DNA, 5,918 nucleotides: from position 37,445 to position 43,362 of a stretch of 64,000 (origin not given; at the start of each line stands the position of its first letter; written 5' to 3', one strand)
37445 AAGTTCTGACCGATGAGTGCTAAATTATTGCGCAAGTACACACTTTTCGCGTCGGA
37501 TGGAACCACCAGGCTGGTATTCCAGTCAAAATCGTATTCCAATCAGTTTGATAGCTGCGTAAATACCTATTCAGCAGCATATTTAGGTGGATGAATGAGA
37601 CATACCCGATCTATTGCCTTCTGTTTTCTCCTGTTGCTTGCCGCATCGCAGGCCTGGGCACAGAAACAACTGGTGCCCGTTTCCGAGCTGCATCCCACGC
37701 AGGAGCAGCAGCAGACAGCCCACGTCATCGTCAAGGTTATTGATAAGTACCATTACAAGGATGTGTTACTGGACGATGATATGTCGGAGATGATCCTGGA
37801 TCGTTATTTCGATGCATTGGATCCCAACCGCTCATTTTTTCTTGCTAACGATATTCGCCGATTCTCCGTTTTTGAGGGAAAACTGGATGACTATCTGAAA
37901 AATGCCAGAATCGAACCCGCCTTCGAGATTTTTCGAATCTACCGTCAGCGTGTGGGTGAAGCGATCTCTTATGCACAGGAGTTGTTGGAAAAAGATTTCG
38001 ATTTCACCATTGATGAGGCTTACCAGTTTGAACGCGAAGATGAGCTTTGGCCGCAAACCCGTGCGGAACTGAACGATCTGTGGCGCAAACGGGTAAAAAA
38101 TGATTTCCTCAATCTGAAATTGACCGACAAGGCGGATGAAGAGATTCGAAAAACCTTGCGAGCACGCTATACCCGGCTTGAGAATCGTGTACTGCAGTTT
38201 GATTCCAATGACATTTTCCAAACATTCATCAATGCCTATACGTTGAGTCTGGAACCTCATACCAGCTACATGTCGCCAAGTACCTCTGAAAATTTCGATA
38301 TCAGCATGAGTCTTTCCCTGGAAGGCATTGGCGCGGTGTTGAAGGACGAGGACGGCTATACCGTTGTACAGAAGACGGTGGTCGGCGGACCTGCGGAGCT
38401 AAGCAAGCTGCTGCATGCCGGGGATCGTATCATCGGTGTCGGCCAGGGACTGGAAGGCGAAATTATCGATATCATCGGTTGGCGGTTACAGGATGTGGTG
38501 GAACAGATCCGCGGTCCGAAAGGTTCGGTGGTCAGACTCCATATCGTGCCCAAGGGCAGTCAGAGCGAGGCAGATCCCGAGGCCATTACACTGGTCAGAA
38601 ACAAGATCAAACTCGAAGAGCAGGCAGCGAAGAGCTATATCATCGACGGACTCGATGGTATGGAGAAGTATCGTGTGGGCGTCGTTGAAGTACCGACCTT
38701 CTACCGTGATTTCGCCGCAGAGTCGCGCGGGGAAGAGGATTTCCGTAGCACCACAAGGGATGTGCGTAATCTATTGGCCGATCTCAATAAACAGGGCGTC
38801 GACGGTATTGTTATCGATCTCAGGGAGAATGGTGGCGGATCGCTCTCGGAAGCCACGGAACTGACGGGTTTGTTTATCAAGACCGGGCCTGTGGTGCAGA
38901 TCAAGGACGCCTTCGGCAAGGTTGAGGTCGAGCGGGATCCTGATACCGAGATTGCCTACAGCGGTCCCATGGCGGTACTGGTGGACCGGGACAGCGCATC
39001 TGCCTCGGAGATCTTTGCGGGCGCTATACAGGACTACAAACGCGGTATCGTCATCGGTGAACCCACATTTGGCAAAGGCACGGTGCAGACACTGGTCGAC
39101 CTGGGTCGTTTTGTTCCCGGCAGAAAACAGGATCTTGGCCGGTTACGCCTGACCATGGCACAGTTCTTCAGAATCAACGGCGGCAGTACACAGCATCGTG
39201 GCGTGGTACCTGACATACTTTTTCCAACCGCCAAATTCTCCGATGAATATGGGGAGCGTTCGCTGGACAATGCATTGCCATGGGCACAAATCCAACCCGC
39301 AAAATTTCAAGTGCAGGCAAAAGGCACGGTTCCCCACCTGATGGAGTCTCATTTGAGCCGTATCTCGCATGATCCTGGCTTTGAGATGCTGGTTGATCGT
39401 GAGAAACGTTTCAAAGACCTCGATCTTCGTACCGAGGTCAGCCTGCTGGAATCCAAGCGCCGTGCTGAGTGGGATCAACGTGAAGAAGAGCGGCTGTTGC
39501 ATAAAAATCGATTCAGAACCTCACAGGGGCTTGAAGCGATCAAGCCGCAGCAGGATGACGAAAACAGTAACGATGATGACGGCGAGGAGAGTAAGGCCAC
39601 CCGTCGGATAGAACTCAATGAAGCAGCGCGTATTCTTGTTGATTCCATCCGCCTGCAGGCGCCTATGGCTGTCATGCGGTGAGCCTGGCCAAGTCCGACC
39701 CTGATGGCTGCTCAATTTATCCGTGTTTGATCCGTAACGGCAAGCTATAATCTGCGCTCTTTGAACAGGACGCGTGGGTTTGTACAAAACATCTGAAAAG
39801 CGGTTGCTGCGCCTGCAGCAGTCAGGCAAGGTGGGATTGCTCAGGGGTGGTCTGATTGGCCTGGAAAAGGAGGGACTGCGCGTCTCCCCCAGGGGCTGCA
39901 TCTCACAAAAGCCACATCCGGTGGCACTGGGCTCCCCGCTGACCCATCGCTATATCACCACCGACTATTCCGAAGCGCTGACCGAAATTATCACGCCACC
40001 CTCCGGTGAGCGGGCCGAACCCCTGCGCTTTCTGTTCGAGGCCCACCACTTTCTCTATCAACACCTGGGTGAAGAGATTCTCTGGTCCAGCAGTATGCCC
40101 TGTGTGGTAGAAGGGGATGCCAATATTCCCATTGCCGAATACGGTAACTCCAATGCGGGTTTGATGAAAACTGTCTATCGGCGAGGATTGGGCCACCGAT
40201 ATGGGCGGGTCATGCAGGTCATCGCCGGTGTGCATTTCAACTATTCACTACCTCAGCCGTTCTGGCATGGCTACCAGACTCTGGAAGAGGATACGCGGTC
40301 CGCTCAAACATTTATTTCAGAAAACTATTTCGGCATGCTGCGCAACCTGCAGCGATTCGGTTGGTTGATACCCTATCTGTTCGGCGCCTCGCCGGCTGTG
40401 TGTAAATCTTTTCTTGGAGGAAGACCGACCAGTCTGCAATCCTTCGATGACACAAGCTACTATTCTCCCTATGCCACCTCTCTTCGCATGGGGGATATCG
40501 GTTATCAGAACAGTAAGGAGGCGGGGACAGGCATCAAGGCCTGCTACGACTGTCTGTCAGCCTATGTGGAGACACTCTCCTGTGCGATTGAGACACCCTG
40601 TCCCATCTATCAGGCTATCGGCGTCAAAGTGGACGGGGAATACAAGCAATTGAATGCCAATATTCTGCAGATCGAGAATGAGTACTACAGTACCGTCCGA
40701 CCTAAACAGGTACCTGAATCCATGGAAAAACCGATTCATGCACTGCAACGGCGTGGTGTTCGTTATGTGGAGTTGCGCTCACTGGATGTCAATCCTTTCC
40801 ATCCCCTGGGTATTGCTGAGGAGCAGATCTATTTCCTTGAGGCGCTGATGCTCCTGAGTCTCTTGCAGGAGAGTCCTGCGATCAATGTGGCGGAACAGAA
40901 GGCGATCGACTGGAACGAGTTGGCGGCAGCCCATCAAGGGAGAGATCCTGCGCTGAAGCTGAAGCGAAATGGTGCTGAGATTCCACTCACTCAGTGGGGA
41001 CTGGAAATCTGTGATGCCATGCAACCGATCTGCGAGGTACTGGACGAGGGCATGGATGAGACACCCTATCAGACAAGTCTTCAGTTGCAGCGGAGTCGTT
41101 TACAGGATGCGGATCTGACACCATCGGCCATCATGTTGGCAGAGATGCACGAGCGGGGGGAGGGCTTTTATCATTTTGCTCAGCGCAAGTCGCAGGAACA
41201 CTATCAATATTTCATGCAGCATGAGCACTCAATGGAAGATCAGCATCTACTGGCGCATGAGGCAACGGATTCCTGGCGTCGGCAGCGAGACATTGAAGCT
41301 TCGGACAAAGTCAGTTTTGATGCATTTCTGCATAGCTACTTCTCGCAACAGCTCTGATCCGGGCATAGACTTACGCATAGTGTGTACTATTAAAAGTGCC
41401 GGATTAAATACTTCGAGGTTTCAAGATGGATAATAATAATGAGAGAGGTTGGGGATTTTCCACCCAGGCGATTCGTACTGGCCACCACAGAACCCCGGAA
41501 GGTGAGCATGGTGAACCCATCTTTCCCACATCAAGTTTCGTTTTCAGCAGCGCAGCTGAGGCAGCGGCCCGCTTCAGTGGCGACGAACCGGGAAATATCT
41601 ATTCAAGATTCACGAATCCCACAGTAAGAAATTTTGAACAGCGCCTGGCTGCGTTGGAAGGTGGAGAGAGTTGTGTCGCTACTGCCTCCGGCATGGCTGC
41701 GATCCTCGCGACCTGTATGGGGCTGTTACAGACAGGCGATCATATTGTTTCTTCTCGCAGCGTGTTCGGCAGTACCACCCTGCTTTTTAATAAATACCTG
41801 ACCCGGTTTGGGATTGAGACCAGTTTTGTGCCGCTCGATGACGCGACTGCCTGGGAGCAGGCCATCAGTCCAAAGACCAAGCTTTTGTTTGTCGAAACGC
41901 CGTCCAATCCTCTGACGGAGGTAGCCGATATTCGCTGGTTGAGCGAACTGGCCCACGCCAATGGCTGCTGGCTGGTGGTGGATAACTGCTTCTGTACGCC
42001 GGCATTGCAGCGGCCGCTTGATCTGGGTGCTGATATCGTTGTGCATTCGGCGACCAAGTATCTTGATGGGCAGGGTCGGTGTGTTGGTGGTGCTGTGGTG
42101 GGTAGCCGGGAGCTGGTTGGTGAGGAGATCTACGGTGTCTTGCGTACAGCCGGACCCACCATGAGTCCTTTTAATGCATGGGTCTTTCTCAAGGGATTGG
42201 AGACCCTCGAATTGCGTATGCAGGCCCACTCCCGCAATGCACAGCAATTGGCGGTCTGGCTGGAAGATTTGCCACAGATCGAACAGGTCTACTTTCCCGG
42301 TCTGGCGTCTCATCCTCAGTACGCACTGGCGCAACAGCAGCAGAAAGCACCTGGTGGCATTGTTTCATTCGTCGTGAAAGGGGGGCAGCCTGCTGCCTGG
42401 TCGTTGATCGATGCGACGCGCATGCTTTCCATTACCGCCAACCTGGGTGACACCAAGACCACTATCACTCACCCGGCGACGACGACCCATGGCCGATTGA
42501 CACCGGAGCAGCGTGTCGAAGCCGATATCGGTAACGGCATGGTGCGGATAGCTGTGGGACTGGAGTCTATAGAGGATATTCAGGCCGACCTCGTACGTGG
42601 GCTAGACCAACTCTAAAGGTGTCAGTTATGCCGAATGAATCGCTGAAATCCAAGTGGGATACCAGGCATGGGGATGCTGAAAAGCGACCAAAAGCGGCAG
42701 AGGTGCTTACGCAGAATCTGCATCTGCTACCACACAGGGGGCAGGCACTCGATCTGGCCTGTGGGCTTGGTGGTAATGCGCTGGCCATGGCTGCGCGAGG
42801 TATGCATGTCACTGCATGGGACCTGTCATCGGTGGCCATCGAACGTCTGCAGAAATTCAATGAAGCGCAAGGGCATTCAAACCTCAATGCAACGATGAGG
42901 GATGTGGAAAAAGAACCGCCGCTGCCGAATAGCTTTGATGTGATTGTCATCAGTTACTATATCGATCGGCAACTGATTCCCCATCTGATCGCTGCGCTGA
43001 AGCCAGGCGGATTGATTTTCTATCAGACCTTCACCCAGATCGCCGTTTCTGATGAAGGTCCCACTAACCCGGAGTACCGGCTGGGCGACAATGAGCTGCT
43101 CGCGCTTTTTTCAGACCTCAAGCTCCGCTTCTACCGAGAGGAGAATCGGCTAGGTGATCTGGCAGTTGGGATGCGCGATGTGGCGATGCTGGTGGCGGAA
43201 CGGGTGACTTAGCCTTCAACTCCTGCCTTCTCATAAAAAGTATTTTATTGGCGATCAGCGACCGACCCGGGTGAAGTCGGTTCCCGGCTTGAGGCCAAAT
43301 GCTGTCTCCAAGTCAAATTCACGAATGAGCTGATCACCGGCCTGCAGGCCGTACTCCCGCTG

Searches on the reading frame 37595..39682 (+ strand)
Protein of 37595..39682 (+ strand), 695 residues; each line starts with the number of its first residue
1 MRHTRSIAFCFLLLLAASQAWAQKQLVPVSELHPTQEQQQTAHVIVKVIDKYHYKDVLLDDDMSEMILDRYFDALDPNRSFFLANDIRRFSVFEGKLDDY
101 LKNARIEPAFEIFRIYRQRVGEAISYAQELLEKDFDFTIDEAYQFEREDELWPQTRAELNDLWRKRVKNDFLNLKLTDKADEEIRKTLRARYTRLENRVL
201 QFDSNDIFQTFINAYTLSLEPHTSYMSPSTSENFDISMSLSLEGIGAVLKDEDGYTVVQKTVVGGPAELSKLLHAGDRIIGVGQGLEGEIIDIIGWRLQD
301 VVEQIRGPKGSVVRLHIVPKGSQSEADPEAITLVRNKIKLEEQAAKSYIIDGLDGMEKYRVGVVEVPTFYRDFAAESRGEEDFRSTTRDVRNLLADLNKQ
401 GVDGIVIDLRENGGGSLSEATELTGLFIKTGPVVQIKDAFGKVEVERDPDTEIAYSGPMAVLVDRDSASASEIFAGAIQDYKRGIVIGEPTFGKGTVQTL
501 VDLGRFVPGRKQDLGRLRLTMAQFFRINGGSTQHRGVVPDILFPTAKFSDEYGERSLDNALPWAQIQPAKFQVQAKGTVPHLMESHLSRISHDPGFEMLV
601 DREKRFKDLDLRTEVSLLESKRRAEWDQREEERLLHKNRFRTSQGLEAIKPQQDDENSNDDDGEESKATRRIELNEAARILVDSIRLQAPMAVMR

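Call 68: search_protein_families(library=pfam, proteins=[window:37595-39682:+], max_evalue=0.00001)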
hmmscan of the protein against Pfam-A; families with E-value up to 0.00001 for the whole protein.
window:37595-39682:+ (695 aa): 4 families
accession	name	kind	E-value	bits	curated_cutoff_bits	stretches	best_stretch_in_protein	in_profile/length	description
PF17804.6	TSP_NTD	-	5.7e-61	206.5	26.4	1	45-229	1-188/188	Tail specific protease N-terminal domain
PF03572.23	Peptidase_S41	-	1.2e-47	162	24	1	360-541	1-163/165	Peptidase family S41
PF11818.13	DUF3340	-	2.2e-28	99.8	28.6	1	550-685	4-154/155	C-terminal domain of tail specific protease (DUF3340)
PF00595.29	PDZ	-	2.7e-09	37.7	23.2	1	238-317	6-80/81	PDZ domain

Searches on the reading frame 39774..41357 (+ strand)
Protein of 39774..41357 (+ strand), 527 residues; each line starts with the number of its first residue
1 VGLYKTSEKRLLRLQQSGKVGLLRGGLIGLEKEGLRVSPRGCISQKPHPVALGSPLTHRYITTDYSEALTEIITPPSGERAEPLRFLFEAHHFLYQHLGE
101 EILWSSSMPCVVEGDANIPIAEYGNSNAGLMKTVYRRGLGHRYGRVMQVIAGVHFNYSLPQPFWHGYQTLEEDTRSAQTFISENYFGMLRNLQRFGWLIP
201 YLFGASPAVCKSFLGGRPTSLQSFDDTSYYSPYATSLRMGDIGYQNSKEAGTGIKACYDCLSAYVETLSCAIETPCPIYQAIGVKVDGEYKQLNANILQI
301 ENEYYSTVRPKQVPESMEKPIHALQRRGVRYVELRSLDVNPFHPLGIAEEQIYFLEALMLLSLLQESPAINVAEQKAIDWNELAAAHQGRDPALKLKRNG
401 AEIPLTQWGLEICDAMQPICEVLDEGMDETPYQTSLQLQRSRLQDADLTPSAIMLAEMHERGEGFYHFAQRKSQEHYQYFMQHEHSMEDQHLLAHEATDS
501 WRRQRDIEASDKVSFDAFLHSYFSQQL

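Call 68: search_protein_families(library=pfam, proteins=[window:39774-41357:+], max_evalue=0.00001)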
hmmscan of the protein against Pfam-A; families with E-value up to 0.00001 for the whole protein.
window:39774-41357:+ (527 aa): 1 family
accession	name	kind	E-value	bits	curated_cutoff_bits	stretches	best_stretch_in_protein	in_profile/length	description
PF04262.19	Glu_cys_ligase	-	2.6e-156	520.4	27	1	13-381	3-368/372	Glutamate-cysteine ligase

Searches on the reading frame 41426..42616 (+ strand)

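Call 68: search_protein_families(library=pfam, proteins=[window:41426-42616:+], max_evalue=0.00001)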
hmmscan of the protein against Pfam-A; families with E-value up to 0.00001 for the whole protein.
window:41426-42616:+ (396 aa): 4 families
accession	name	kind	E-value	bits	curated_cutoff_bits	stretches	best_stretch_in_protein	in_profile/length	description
PF01053.26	Cys_Met_Meta_PP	-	3.4e-137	457.5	27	1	12-393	1-380/381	Cys/Met metabolism PLP-dependent enzyme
PF00155.27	Aminotran_1_2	-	5.1e-12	46.1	19.7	1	29-191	9-190/361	Aminotransferase class I and II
PF00266.25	Aminotran_5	-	4.1e-09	36.3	21.5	1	86-217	70-207/371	Aminotransferase class-V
PF01041.23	DegT_DnrJ_EryC1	-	2.1e-07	30.9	19.8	1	64-188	23-147/360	DegT/DnrJ/EryC1/StrS aminotransferase family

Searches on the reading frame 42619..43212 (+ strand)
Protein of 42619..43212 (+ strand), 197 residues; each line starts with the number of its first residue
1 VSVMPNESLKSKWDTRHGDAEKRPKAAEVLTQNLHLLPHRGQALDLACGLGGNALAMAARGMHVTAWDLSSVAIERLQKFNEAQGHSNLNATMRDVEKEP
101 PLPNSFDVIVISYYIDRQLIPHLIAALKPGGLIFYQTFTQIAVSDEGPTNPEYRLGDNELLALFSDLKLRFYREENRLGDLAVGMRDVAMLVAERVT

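Call 68: search_protein_families(library=pfam, proteins=[window:42619-43212:+], max_evalue=0.00001)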
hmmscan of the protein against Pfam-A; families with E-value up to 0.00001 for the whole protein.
window:42619-43212:+ (197 aa): 7 families
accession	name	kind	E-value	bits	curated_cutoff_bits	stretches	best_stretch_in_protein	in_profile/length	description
PF13649.12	Methyltransf_25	-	3.4e-13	50.5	27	1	44-131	2-97/97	Methyltransferase domain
PF13489.12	Methyltransf_23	-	4.5e-11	43.2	27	1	25-165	8-146/164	Methyltransferase domain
PF03848.20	TehB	-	5.1e-11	42.8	20.4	1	40-130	31-123/193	Tellurite resistance protein TehB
PF08242.18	Methyltransf_12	-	3.9e-09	37.6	30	1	44-133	1-98/98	Methyltransferase domain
PF08241.18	Methyltransf_11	-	6.8e-09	36.7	21.2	1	44-133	1-93/95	Methyltransferase domain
PF13847.12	Methyltransf_31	-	6.7e-08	32.8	27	1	42-128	6-102/145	Methyltransferase domain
PF05175.20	MTS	-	3.9e-07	30.3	23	1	25-111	18-104/170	Methyltransferase small domain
